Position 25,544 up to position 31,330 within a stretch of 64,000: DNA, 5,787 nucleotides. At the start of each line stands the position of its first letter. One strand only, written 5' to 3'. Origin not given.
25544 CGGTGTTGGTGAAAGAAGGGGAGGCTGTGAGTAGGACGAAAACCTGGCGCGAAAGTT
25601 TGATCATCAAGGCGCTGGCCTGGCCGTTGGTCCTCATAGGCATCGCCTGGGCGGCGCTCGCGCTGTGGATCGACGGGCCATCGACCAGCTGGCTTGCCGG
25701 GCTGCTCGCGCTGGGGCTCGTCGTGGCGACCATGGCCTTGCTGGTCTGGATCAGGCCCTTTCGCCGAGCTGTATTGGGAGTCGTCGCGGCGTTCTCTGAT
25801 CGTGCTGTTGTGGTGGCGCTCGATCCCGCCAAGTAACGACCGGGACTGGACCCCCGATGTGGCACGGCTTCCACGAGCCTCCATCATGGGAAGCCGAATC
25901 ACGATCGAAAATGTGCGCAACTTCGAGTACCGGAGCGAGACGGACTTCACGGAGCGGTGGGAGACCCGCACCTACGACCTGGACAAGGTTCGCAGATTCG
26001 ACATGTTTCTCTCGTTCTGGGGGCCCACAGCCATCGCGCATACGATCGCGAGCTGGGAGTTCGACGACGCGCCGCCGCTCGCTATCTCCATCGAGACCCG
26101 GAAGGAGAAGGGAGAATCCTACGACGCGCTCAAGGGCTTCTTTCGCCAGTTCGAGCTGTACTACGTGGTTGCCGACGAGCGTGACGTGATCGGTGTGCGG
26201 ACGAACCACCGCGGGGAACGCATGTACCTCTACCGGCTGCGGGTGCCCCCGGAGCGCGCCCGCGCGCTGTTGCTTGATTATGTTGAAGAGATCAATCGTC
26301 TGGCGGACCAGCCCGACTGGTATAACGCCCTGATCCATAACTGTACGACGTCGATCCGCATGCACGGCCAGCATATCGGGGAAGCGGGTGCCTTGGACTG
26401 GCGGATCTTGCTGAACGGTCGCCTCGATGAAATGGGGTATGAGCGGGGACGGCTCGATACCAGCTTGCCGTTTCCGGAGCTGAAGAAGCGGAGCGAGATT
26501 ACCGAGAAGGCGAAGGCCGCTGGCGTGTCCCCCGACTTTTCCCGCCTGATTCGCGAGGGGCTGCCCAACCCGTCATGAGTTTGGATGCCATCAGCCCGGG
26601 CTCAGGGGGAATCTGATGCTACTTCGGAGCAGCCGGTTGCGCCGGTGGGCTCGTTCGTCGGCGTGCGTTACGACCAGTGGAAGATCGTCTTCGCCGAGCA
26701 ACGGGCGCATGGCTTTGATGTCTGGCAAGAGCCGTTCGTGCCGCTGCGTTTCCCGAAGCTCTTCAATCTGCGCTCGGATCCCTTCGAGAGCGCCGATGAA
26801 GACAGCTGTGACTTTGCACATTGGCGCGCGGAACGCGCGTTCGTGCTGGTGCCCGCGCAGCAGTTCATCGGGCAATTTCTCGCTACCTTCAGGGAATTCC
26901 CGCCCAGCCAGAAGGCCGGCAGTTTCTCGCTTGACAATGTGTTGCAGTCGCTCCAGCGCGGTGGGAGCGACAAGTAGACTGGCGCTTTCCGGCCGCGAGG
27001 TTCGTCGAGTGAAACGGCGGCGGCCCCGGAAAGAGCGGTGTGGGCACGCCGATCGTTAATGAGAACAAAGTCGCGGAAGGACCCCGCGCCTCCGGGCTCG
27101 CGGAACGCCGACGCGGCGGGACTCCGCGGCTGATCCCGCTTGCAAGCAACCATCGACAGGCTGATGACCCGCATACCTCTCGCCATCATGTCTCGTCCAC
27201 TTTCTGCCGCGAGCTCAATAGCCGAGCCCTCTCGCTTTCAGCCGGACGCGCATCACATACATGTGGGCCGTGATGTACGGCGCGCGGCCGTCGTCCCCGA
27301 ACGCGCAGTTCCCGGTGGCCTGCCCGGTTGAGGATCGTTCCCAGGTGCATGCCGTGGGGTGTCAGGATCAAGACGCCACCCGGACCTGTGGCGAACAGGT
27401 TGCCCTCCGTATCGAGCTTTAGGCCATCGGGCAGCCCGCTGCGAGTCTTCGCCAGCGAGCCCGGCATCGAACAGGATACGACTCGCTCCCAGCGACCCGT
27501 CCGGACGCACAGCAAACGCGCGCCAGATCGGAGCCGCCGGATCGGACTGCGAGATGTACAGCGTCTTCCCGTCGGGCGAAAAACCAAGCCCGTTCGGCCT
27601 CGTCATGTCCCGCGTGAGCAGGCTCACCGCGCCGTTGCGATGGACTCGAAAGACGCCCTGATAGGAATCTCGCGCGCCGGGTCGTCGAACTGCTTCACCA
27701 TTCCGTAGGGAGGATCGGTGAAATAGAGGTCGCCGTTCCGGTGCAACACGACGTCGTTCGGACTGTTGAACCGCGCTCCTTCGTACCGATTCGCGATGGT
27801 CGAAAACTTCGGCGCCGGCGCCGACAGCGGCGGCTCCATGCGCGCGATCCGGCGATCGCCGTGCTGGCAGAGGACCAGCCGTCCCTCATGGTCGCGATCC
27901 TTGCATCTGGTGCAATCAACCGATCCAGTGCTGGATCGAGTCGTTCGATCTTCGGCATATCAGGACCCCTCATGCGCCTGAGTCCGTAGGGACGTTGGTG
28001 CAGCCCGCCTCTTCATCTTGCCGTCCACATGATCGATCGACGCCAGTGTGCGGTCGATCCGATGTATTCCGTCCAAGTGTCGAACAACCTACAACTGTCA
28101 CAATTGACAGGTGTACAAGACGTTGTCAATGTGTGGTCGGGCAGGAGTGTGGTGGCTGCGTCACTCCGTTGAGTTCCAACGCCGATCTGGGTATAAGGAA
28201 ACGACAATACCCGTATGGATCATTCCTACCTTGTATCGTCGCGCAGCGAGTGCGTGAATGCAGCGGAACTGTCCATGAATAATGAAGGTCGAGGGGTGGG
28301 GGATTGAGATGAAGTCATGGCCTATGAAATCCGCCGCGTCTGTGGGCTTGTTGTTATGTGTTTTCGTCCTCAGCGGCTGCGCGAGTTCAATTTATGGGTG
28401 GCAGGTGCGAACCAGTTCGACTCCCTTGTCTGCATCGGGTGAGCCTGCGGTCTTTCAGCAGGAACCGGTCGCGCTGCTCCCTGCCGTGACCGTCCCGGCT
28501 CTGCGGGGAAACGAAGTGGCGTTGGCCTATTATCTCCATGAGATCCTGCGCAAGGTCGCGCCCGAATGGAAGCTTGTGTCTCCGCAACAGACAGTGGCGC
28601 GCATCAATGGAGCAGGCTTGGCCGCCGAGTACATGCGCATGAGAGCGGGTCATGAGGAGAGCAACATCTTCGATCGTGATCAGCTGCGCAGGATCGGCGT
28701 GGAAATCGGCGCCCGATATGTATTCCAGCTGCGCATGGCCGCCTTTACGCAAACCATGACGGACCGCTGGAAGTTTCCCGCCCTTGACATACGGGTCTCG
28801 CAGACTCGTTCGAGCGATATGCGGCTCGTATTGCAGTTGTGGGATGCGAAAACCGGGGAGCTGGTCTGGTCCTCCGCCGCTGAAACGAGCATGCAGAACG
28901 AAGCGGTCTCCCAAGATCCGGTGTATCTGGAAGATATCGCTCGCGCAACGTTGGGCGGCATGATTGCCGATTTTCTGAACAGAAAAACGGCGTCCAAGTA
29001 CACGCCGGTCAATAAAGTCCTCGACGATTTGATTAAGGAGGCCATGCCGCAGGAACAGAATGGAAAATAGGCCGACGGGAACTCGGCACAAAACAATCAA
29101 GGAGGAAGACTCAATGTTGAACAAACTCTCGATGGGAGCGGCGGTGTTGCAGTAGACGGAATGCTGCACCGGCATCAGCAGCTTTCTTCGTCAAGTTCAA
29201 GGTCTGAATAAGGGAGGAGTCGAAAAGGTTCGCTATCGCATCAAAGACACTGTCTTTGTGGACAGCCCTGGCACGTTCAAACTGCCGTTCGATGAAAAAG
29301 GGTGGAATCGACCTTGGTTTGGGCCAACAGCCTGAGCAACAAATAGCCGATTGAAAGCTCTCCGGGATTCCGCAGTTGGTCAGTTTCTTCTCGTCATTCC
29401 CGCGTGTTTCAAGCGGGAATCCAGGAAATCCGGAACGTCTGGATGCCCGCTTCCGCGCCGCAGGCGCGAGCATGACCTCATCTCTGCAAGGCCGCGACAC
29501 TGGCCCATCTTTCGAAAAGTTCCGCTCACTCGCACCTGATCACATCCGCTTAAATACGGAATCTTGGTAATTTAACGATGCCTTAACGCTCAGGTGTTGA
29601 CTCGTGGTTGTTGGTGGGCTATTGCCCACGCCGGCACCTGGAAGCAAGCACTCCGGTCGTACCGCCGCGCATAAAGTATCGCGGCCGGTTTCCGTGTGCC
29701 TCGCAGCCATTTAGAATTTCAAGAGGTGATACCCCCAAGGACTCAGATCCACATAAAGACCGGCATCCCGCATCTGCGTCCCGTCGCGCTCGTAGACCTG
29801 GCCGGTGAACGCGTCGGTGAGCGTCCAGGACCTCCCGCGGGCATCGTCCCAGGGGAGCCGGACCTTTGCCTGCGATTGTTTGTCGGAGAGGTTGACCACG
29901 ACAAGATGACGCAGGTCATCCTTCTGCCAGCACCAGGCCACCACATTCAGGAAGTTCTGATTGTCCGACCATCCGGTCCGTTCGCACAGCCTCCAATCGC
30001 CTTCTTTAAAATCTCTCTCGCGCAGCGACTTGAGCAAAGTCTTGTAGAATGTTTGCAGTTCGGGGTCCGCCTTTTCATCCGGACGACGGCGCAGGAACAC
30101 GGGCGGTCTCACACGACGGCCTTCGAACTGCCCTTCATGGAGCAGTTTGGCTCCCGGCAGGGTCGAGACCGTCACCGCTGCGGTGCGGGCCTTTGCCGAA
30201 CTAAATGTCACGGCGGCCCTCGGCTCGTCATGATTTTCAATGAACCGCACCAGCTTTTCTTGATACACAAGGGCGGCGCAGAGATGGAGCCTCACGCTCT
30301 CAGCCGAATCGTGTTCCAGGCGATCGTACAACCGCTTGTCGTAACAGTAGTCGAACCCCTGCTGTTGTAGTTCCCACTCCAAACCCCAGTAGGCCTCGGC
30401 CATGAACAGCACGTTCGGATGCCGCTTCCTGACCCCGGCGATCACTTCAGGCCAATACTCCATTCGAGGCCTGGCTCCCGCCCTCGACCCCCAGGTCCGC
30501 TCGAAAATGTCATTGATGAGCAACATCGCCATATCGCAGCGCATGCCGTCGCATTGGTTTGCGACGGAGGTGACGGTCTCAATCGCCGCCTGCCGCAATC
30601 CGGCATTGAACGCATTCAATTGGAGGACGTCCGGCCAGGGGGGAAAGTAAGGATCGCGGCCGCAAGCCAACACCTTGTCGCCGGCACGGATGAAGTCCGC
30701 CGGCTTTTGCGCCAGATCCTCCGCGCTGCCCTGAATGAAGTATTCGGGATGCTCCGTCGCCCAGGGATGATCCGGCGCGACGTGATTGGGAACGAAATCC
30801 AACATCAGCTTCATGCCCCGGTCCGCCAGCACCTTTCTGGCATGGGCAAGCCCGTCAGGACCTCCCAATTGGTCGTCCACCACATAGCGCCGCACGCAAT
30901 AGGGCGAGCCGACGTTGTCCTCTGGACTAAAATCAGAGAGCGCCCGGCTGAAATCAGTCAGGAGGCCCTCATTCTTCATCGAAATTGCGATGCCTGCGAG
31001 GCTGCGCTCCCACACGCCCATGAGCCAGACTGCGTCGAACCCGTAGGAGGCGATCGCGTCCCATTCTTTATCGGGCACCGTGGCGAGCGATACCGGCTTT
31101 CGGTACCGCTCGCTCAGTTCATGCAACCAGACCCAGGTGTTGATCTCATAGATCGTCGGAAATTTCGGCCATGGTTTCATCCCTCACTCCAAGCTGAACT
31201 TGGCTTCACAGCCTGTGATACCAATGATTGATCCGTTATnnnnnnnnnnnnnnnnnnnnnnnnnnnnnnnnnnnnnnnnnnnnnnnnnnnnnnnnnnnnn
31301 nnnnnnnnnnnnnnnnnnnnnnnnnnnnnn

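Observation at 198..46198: Candidate periplasmic lipid-handling/remodelling island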

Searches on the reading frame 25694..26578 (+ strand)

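Call 5: search_protein_families(library=pfam, proteins=[window:25694-26578:+], max_evalue=0.01)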
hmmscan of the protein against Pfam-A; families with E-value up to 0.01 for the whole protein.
window:25694-26578:+ (294 aa): 1 family
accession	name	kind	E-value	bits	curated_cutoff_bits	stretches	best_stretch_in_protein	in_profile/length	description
PF13387.12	Lnb_N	-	1.5e-38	132.5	22.2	1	86-230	2-153/175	Lnb N-terminal periplasmic domain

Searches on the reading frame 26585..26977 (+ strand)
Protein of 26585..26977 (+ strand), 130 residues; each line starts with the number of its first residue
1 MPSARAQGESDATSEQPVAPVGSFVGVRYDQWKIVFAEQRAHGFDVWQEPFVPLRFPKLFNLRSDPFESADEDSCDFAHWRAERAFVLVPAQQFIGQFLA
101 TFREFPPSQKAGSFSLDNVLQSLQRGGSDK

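Call 5: search_protein_families(library=pfam, proteins=[window:26585-26977:+], max_evalue=0.01)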
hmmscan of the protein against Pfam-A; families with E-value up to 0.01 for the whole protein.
window:26585-26977:+ (130 aa): 1 family
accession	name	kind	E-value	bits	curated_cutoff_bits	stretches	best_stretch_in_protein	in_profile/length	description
PF14707.11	Sulfatase_C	-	0.0045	18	30.9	1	26-73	16-72/127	C-terminal region of aryl-sulfatase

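Call 39: search_protein_families(library=ncbifam, proteins=[window:26585-26977:+], max_evalue=0.01)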
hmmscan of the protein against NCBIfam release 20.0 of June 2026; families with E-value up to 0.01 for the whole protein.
window:26585-26977:+ (130 aa): 0 families

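Call 60: search_protein_families(library=pfam, proteins=[window:26585-26977:+], max_evalue=5)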
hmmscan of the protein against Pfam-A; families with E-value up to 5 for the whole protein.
window:26585-26977:+ (130 aa): 1 family
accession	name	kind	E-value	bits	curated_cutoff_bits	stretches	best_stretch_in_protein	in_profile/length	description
PF14707.11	Sulfatase_C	-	0.0045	18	30.9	1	26-73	16-72/127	C-terminal region of aryl-sulfatase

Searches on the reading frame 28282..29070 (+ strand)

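Call 5: search_protein_families(library=pfam, proteins=[window:28282-29070:+], max_evalue=0.01)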
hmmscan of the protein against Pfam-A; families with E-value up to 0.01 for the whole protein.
window:28282-29070:+ (262 aa): 3 families
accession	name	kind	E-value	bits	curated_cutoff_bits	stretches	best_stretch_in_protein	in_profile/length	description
PF13036.11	LpoB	-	0.00052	20.4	22.3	1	124-200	82-145/147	Peptidoglycan-synthase activator LpoB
PF16539.10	FlgT_M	-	0.002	18.7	31.2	1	127-207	72-149/158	Flagellar assembly protein T, middle domain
PF13590.11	DUF4136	-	0.0035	18.2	32.8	1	168-208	92-131/152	Domain of unknown function (DUF4136)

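Call 60: search_protein_families(library=pfam, proteins=[window:28282-29070:+], max_evalue=5)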
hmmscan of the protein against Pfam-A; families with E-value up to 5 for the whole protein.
window:28282-29070:+ (262 aa): 5 families
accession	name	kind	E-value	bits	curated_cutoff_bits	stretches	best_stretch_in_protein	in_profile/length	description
PF13036.11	LpoB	-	0.00052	20.4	22.3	1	124-200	82-145/147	Peptidoglycan-synthase activator LpoB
PF16539.10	FlgT_M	-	0.002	18.7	31.2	1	127-207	72-149/158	Flagellar assembly protein T, middle domain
PF13590.11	DUF4136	-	0.0035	18.2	32.8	1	168-208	92-131/152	Domain of unknown function (DUF4136)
PF17531.7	O_Spanin_T7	-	0.036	14.5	25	1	11-36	2-28/59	Spanin, outer lipoprotein subunit T7-like virus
PF25572.1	TPR_ZSWIM8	-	0.042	13.9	27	1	145-210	124-189/210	ZSWIM8, TPR repeats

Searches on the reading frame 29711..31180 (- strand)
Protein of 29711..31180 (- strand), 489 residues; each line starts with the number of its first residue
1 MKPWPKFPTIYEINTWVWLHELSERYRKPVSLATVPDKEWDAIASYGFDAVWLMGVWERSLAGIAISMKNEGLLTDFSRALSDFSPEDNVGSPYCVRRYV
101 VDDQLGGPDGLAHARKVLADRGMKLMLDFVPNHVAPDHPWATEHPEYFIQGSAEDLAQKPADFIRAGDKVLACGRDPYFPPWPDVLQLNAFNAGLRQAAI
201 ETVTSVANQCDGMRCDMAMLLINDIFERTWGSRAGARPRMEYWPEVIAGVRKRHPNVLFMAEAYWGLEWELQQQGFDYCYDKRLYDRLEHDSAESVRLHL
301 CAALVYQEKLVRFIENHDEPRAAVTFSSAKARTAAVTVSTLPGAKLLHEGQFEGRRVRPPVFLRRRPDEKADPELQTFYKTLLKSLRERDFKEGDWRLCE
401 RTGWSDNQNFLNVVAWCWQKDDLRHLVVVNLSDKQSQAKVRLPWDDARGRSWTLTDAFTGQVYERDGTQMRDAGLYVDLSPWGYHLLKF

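Call 6: search_protein_families(library=pfam, proteins=[window:29711-31180:-], max_evalue=0.01)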
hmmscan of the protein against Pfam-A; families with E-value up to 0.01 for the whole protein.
window:29711-31180:- (489 aa): 1 family
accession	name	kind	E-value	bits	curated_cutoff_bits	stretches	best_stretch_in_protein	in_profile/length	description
PF00128.31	Alpha-amylase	-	2.7e-10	40.5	22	1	99-412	56-406/446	Alpha amylase, catalytic domain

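Call 39: search_protein_families(library=ncbifam, proteins=[window:29711-31180:-], max_evalue=0.01)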
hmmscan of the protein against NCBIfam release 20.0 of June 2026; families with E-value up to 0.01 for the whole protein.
window:29711-31180:- (489 aa): 8 families
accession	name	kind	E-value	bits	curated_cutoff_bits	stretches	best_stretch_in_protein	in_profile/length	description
NF041321.1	Alpha-amyl_MalA_Halo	equivalog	1.4e-18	66.7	875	1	101-441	322-634/666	alpha-amylase MalA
NF041090.1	Cyc-maltodext_AglB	equivalog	6e-09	35.2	540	2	277-468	251-440/470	cyclomaltodextrinase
NF008051.0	PRK10785.1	equivalog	1e-06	27.2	568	1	99-145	216-262/607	maltodextrin glucosidase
TIGR02401.1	trehalose_TreY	equivalog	1.6e-05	23.3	498.65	1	100-137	56-93/838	malto-oligosyltrehalose synthase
NF011085.0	PRK14511.1-2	equivalog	0.0025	16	1312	1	100-135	59-94/873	malto-oligosyltrehalose synthase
TIGR02402.1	trehalose_TreZ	equivalog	0.0032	15.8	538.8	0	96-150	148-202/545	malto-oligosyltrehalose trehalohydrolase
TIGR02403.1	trehalose_treC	equivalog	0.0033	16.2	799.05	0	94-142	59-108/544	alpha,alpha-phosphotrehalase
NF011088.0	PRK14511.1-6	equivalog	0.0034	15.4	1877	1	100-135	91-126/1009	malto-oligosyltrehalose synthase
